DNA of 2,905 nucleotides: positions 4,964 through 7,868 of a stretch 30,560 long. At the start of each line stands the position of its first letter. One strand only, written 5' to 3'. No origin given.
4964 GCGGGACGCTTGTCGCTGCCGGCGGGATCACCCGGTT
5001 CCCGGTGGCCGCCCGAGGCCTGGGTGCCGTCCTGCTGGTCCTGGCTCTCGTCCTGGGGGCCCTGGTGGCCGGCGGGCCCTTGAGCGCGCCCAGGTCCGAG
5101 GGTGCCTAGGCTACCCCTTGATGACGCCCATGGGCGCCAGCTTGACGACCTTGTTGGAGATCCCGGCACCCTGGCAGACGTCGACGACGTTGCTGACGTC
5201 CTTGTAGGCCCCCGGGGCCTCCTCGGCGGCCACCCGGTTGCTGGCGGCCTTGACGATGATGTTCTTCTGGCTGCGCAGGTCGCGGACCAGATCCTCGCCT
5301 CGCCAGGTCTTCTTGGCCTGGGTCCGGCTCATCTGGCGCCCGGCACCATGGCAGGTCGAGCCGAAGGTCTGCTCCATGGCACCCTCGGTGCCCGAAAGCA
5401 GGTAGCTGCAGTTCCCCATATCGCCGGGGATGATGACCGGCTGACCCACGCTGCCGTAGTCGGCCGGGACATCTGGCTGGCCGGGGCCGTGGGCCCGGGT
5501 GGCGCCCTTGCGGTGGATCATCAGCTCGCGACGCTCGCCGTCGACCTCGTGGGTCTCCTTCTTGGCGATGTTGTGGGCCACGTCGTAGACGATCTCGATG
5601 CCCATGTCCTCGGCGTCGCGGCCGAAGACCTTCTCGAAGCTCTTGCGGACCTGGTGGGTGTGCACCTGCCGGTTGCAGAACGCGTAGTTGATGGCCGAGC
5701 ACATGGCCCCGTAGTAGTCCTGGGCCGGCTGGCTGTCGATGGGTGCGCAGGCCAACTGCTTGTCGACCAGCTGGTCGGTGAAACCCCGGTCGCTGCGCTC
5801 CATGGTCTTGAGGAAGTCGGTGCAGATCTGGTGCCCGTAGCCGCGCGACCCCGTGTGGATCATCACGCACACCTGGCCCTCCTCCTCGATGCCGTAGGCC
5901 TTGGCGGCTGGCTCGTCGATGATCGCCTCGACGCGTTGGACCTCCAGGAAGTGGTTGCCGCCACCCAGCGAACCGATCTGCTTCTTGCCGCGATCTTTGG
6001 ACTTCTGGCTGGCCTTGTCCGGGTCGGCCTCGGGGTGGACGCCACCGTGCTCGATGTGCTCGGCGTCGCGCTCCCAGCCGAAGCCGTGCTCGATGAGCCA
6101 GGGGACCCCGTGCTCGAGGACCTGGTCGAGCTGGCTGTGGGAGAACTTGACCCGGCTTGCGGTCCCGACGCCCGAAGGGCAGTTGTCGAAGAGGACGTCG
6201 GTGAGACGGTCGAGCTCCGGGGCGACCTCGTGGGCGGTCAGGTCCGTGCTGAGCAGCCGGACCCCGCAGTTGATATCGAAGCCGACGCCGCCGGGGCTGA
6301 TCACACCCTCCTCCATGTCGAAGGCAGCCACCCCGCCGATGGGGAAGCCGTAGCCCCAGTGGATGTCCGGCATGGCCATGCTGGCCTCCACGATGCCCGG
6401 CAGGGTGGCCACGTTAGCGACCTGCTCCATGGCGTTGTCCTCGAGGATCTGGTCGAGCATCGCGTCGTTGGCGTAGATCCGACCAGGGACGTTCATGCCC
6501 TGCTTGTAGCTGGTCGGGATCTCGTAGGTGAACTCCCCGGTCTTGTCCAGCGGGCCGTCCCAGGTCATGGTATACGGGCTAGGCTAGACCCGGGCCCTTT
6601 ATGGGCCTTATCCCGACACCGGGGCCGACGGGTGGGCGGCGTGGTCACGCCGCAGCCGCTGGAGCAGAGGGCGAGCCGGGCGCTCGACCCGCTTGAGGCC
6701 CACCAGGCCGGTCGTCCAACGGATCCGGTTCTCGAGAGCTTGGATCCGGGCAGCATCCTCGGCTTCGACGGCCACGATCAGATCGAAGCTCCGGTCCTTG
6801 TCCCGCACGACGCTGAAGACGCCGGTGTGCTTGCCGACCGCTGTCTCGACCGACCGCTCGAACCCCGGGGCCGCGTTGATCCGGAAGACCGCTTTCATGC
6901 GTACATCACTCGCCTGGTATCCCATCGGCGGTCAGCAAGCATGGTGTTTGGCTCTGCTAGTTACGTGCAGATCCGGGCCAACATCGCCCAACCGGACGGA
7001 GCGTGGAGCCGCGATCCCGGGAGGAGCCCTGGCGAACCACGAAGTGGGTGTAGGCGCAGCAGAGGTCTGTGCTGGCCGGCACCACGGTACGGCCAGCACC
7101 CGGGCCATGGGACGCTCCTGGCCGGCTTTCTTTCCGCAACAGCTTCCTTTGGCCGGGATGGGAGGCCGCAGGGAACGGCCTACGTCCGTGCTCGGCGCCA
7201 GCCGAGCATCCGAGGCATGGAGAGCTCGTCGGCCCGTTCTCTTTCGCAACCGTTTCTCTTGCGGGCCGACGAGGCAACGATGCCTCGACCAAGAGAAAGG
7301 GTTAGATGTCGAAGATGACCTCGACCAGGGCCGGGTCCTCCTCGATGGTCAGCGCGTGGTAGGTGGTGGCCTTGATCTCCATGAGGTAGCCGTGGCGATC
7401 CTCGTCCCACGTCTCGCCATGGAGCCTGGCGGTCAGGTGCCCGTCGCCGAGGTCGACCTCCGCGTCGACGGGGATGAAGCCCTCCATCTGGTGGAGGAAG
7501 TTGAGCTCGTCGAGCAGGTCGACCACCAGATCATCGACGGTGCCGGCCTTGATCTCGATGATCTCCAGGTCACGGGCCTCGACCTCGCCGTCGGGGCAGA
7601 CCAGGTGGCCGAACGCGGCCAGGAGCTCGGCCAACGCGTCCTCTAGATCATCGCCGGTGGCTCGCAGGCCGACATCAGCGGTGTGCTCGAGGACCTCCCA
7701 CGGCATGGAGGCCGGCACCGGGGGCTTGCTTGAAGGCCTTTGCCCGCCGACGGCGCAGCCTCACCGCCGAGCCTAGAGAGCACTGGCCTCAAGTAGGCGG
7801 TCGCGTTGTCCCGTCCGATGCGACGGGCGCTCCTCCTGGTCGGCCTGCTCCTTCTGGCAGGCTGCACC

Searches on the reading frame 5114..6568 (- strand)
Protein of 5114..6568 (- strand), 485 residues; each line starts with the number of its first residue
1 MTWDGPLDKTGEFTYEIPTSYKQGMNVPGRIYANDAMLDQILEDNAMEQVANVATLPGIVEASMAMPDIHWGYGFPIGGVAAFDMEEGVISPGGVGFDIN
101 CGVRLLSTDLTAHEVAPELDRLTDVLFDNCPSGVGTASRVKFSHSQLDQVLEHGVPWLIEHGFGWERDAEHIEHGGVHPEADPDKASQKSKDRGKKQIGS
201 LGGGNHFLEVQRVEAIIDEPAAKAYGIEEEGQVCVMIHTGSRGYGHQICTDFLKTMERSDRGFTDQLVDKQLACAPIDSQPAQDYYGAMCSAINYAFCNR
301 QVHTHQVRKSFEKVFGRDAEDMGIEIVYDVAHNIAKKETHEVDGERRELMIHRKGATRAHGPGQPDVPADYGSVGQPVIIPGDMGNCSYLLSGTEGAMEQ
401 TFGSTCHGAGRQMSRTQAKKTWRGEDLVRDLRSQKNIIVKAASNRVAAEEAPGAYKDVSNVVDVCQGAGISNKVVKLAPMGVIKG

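Call 8: search_protein_families(library=pfam, proteins=[window:5114-6568:-], max_evalue=0.01)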
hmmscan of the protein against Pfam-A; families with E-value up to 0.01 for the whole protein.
window:5114-6568:- (485 aa): 1 family
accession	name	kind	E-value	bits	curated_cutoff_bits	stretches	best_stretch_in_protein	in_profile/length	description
PF01139.22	RtcB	-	1.3e-171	572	27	1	49-485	1-426/426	tRNA-splicing ligase RtcB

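Call 74: search_protein_families(library=padloc, proteins=[window:5114-6568:-], max_evalue=0.01)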
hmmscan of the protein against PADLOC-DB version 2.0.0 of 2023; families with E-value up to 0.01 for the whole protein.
window:5114-6568:- (485 aa): 0 families

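Call 75: search_protein_families(library=ncbifam, proteins=[window:5114-6568:-], max_evalue=0.01)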
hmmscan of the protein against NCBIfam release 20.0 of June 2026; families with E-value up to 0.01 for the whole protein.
window:5114-6568:- (485 aa): 4 families
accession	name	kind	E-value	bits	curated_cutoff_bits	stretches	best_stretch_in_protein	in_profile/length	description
NF038162.1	RtcB_rel_intein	exception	1.6e-220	734.7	1150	2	100-485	578-961/961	intein-containing RtcB family protein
NF007153.0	PRK09588.1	equivalog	3.5e-53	180.9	407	2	184-481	115-369/379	RNA ligase RtcB family protein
TIGR03073.1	release_rtcB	hypoth_equivalog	4.3e-43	147.7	271.8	2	189-479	109-356/356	RNA ligase RtcB family protein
NF052663.1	RtcB_rel_intein2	exception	7.7e-37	127.4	1050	2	185-463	368-606/626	intein-containing RctB family protein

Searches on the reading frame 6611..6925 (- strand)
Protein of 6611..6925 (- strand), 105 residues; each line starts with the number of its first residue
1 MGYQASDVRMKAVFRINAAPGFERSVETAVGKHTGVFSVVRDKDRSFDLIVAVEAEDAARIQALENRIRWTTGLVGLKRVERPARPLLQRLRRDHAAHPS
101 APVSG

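Call 8: search_protein_families(library=pfam, proteins=[window:6611-6925:-], max_evalue=0.01)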
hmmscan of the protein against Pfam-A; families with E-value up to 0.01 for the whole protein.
window:6611-6925:- (105 aa): 0 families

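Call 63: search_protein_families(library=pfam, proteins=[window:6611-6898:-], max_evalue=10)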
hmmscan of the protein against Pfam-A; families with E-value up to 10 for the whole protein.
window:6611-6898:- (96 aa): 0 families

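Call 74: search_protein_families(library=padloc, proteins=[window:6611-6898:-], max_evalue=0.01)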
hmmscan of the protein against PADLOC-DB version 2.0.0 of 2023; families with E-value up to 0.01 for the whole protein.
window:6611-6898:- (96 aa): 0 families

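Call 75: search_protein_families(library=ncbifam, proteins=[window:6611-6898:-], max_evalue=0.01)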
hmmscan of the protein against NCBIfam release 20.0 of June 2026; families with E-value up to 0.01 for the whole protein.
window:6611-6898:- (96 aa): 0 families
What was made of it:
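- On Type III toxin-antitoxin RNA: None hits PADLOC (call 74); Pfam and NCBIfam results are in calls 8, 63, 75.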

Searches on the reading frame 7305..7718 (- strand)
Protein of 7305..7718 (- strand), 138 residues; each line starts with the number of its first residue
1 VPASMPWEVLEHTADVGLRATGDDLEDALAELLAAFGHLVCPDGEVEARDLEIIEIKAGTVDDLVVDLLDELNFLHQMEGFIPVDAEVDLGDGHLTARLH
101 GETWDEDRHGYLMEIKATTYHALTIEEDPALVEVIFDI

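Call 8: search_protein_families(library=pfam, proteins=[window:7305-7718:-], max_evalue=0.01)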
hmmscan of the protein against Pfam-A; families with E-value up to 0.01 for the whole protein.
window:7305-7718:- (138 aa): 1 family
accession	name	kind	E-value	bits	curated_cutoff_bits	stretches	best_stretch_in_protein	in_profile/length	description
PF01951.21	Archease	-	1.8e-30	106.4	25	1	7-138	1-136/136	Archease protein family (MTH1598/TM1083)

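Call 11: find_related_loci(query=window:7305-7718:-, collection=genome_contigs, flank=3000)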
Query window:7305-7718:- (138 aa) in genome_contigs; peptide patterns used: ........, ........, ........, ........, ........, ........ (x = any residue, [..] = any of these).
143 stretches matched a pattern; 1 encode a relative of the query (tblastn E <= 1e-3); 1 distinct loci.
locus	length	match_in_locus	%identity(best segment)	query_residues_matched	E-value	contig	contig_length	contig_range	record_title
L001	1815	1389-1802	72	1-138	3e-54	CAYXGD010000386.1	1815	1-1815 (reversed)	MAG TPA_asm: uncultured Thermoplasmatales archaeon isolate SRP304980_co2_77 genome assembly, contig: NODE_130182_length_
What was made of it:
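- Tried and rejected: More homologs: the genome_contigs scan gave one useless locus (call 11).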

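Call 12: find_homologous_proteins(query=window:7305-7718:-, max_evalue=1e-10)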
Query window:7305-7718:- (138 aa): 35 proteins with E <= 1e-10 among 150 candidates.
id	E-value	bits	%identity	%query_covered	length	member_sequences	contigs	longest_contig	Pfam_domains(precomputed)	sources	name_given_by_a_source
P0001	4.3e-81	288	100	97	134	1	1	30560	PF01951.22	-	-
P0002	1.7e-71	257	87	97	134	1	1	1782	PF01951.22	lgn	-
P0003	1.0e-66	241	82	97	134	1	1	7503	PF01951.22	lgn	-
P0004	4.1e-64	233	78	100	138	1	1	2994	PF01951.22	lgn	-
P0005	1.7e-60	221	71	99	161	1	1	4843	PF01951.22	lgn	-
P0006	6.5e-60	219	73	97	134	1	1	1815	PF01951.22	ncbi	-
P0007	6.1e-47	177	60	97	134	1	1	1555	PF01951.22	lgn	-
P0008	2.2e-46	176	62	96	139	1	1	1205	PF01951.22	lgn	-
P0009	3.2e-46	175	59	96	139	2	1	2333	PF01951.22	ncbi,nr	ncbi:MAG: archease [Candidatus Thermoplasmatota archaeon]|nr:archease [Candidatus Thermoplasmatota a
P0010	1.1e-42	164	60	97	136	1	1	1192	PF01951.22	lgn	-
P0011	1.2e-41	160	56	96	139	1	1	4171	PF01951.22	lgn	-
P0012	2.1e-41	159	57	97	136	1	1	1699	PF01951.22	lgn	-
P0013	1.1e-40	157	57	96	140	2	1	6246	PF01951.22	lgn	-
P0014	2.7e-40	156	54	97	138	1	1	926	PF01951.22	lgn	-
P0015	2.8e-40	156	55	96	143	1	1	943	PF01951.22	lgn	-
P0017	5.8e-40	155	55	96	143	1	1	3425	PF01951.22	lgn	-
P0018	6.8e-40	154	53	96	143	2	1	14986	PF01951.22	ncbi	-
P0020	4.2e-39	152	53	96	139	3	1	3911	PF01951.22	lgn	-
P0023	6.6e-38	148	53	97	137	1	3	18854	PF01951.22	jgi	jgi:SHS2 domain-containing protein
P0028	4.5e-35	139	52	97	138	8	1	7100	PF01951.22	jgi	jgi:SHS2 domain-containing protein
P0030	3.8e-34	136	49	96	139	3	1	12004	PF01951.22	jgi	jgi:SHS2 domain-containing protein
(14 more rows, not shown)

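Call 13: find_encoding_contigs(protein=P0003, flank=4000, max_places=3)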
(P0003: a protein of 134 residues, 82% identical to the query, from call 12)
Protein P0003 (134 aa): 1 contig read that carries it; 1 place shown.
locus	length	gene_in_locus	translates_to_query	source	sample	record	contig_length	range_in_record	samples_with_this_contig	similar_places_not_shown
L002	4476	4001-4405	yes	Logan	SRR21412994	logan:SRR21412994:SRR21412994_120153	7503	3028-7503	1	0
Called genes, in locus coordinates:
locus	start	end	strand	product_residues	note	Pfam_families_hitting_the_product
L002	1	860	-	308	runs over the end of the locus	PF02535:Zip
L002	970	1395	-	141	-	PF11969:DcpS_C, PF01230:HIT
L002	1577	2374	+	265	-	PF11271:PorA (weak)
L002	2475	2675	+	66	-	-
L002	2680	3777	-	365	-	-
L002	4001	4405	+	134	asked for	PF01951:Archease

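Call 14: find_encoding_contigs(protein=P0004, flank=4000, max_places=3)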
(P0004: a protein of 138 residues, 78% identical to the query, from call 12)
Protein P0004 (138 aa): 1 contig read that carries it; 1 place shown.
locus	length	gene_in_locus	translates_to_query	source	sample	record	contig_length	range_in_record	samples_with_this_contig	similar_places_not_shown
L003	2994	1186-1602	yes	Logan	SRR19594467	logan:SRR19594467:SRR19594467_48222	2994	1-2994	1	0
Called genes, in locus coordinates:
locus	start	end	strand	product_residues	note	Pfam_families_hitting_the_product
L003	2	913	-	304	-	?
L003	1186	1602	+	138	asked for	PF01951:Archease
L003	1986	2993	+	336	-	?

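Call 15: find_encoding_contigs(protein=P0005, flank=4000, max_places=3)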
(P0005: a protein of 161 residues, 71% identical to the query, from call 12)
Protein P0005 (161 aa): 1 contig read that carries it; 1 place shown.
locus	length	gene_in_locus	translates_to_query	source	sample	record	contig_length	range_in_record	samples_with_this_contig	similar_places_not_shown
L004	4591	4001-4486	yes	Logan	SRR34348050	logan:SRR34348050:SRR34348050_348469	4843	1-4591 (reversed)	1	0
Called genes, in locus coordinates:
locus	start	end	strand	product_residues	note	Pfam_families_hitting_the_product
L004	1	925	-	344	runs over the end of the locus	PF01297:ZnuA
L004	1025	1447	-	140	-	PF11969:DcpS_C, PF01230:HIT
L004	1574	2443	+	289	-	PF11271:PorA (weak)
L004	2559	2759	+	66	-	-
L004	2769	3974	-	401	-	-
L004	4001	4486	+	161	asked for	PF01951:Archease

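Call 23: find_encoding_contigs(protein=P0018, flank=3000, max_places=3)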
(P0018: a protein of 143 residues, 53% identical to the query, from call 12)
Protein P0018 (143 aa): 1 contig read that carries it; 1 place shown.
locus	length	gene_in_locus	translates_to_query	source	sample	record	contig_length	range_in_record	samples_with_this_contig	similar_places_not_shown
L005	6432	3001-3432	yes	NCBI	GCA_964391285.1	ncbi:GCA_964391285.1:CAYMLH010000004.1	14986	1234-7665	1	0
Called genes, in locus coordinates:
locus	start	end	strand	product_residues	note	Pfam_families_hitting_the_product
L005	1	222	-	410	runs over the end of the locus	-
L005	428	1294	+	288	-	PF00011:HSP20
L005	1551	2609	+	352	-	-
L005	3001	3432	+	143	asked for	PF01951:Archease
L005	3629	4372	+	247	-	-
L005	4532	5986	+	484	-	PF01139:RtcB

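Call 24: find_encoding_contigs(protein=P0023, flank=3000, max_places=3)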
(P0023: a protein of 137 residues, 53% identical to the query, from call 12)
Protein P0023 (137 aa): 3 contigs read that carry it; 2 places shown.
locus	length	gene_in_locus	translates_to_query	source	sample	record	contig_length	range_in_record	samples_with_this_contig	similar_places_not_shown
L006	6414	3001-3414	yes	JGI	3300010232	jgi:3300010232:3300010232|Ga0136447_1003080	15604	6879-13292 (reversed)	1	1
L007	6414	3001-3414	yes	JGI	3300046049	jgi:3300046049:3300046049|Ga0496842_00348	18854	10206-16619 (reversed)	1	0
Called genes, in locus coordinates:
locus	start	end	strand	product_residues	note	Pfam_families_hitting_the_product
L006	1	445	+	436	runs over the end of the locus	PF00919:UPF0004, PF04055:Radical_SAM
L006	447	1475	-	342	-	PF03692:CxxCxxCC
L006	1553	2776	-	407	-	-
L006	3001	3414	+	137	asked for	PF01951:Archease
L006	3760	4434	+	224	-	PF00005:ABC_tran, PF13304:AAA_21 (faint)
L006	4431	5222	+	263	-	PF03649:UPF0014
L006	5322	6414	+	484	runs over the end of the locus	PF01139:RtcB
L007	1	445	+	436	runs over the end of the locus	PF00919:UPF0004, PF04055:Radical_SAM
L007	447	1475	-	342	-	PF03692:CxxCxxCC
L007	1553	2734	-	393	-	-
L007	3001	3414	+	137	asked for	PF01951:Archease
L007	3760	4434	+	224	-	PF00005:ABC_tran, PF13304:AAA_21 (faint)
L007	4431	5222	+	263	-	PF03649:UPF0014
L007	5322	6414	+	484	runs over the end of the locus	PF01139:RtcB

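Call 25: find_encoding_contigs(protein=P0013, flank=3000, max_places=3)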
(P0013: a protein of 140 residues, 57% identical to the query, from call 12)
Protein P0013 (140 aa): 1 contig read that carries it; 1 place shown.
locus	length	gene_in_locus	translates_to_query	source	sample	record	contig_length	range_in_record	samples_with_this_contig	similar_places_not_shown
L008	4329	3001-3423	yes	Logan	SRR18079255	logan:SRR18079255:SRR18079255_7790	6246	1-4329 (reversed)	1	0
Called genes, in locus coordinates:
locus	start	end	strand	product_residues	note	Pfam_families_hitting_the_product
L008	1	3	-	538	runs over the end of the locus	PF00753:Lactamase_B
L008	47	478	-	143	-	PF11969:DcpS_C, PF01230:HIT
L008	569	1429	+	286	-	-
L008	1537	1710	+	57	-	PF24434:DUF7557 (weak)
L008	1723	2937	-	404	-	-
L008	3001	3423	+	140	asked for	PF01951:Archease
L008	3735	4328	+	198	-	?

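Call 30: find_related_loci(query=A1, collection=metagenome_contigs, flank=2500)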
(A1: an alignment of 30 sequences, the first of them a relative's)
Query A1 (134 aa) in metagenome_contigs; peptide patterns used: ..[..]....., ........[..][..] (x = any residue, [..] = any of these).
112 stretches matched a pattern; 54 encode a relative of the query (tblastn E <= 1e-3); 54 distinct loci.
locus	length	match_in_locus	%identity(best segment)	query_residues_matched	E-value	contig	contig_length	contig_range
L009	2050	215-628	40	3-134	2e-19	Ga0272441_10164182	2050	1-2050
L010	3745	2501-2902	35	4-134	6e-19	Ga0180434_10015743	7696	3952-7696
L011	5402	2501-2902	33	4-134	9e-19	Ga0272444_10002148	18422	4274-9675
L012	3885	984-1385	38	4-134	2e-18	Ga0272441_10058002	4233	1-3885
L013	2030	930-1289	36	3-121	9e-18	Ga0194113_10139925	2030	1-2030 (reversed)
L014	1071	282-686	38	3-134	7e-17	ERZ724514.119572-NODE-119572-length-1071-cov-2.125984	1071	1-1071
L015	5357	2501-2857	36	4-121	9e-17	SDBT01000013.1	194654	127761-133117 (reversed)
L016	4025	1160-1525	39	4-124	2e-16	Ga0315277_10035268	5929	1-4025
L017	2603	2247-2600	37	3-119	5e-16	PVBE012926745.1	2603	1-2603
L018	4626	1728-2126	36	3-134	1e-15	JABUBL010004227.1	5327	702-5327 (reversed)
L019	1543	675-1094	35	1-134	3e-15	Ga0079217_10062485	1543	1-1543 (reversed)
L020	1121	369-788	35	1-134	6e-14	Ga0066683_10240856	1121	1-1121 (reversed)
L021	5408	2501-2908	30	3-134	4e-13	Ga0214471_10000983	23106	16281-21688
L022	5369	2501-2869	33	4-123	2e-12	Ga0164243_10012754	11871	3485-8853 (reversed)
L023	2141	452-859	34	2-134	3e-12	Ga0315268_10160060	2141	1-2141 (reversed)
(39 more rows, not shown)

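Call 32: find_encoding_contigs(protein=P0030, flank=2500, max_places=5)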
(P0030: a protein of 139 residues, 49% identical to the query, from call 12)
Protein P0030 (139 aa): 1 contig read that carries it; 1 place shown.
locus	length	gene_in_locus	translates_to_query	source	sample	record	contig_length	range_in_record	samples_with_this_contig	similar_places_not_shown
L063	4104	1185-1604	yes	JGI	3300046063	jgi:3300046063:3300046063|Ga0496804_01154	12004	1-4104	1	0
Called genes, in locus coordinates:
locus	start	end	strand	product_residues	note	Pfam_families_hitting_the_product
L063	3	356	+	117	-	?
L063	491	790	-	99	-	PF01253:SUI1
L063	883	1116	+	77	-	-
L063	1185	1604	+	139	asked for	PF01951:Archease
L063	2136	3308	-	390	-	PF02771:Acyl-CoA_dh_N, PF02770:Acyl-CoA_dh_M, PF00441:Acyl-CoA_dh_1, PF08028:Acyl-CoA_dh_2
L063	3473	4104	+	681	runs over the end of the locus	PF00069:Pkinase, PF07714:PK_Tyr_Ser-Thr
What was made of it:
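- The element follows archease even where RtcB is not downstream (L063, call 32).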

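Call 33: find_encoding_contigs(protein=P0028, flank=2500, max_places=5)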
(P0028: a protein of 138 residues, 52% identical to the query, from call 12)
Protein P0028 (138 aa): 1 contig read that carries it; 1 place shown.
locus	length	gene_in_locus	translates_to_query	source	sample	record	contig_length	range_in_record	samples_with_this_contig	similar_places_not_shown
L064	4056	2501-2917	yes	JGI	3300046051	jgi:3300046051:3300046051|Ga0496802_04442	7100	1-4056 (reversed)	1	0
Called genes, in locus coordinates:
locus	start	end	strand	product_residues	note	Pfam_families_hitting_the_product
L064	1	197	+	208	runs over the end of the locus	-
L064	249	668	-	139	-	PF11969:DcpS_C, PF01230:HIT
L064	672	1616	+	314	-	-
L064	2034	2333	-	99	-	PF01253:SUI1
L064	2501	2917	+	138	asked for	PF01951:Archease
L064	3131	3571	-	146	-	PF02566:OsmC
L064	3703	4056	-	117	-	?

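Call 34: find_encoding_contigs(protein=P0011, flank=2500, max_places=3)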
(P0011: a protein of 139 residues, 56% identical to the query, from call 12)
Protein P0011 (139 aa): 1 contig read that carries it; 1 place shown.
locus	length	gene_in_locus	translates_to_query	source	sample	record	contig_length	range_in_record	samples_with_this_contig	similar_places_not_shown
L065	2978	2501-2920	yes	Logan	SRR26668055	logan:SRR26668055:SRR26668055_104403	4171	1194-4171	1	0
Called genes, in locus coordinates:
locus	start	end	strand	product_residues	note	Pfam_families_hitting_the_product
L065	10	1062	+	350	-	PF03692:CxxCxxCC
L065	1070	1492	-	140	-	PF11969:DcpS_C, PF01230:HIT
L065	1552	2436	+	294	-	-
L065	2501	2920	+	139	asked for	PF01951:Archease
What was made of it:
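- Four contigs end inside or just after the element (calls 11, 13, 15, 34).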

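Call 35: find_encoding_contigs(protein=P0017, flank=2500, max_places=3)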
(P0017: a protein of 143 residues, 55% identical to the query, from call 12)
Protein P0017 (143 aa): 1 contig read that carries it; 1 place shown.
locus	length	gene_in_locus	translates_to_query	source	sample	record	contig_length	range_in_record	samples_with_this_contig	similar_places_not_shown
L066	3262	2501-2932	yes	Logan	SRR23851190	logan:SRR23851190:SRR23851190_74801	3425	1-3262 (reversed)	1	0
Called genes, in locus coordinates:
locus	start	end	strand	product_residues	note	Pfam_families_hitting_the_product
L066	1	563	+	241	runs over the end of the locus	?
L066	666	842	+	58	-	PF24434:DUF7557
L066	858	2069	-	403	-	-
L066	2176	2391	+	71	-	-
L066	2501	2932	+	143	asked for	PF01951:Archease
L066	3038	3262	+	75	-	?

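Call 47: find_encoding_contigs(protein=P0002, flank=2500, max_places=3)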
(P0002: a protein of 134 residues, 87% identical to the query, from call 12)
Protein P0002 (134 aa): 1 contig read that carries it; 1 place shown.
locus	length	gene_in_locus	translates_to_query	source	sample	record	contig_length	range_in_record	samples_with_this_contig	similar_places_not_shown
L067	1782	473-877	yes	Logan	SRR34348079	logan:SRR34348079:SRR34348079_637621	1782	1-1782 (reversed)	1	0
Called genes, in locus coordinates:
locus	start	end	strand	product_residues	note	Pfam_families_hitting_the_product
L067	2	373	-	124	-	?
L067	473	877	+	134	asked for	PF01951:Archease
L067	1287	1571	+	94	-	-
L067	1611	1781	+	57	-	?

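Call 48: find_encoding_contigs(protein=P0020, flank=2500, max_places=5)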
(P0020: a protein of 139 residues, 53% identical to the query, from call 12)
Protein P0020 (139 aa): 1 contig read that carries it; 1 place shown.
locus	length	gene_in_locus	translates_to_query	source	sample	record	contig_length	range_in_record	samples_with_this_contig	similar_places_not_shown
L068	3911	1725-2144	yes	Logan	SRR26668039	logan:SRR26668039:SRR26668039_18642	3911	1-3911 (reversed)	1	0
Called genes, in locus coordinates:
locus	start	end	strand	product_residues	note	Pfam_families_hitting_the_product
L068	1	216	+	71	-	?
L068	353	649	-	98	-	PF01253:SUI1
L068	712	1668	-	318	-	PF00903:Glyoxalase, PF18029:Glyoxalase_6 (faint)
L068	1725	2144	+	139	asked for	PF01951:Archease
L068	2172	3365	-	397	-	PF07995:GSDH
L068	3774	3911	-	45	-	?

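Call 74: search_protein_families(library=padloc, proteins=[window:7305-7718:-], max_evalue=0.01)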
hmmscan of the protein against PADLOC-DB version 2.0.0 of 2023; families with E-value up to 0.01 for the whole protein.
window:7305-7718:- (138 aa): 0 families

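Call 75: search_protein_families(library=ncbifam, proteins=[window:7305-7718:-], max_evalue=0.01)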
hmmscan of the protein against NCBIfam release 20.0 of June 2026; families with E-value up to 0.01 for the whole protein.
window:7305-7718:- (138 aa): 1 family
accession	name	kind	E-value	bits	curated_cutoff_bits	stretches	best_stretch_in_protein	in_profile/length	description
NF001617.0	PRK00407.1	equivalog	1.8e-21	76.7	126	1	5-138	2-139/139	hypothetical protein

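Call 78: find_related_loci(query=A1, collection=viral_contigs, flank=1500)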
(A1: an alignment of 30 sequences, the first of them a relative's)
Query A1 (134 aa) in viral_contigs; peptide patterns used: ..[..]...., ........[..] (x = any residue, [..] = any of these).
26 stretches matched a pattern, but none encodes a relative of the query by tblastn (E <= 1e-3).
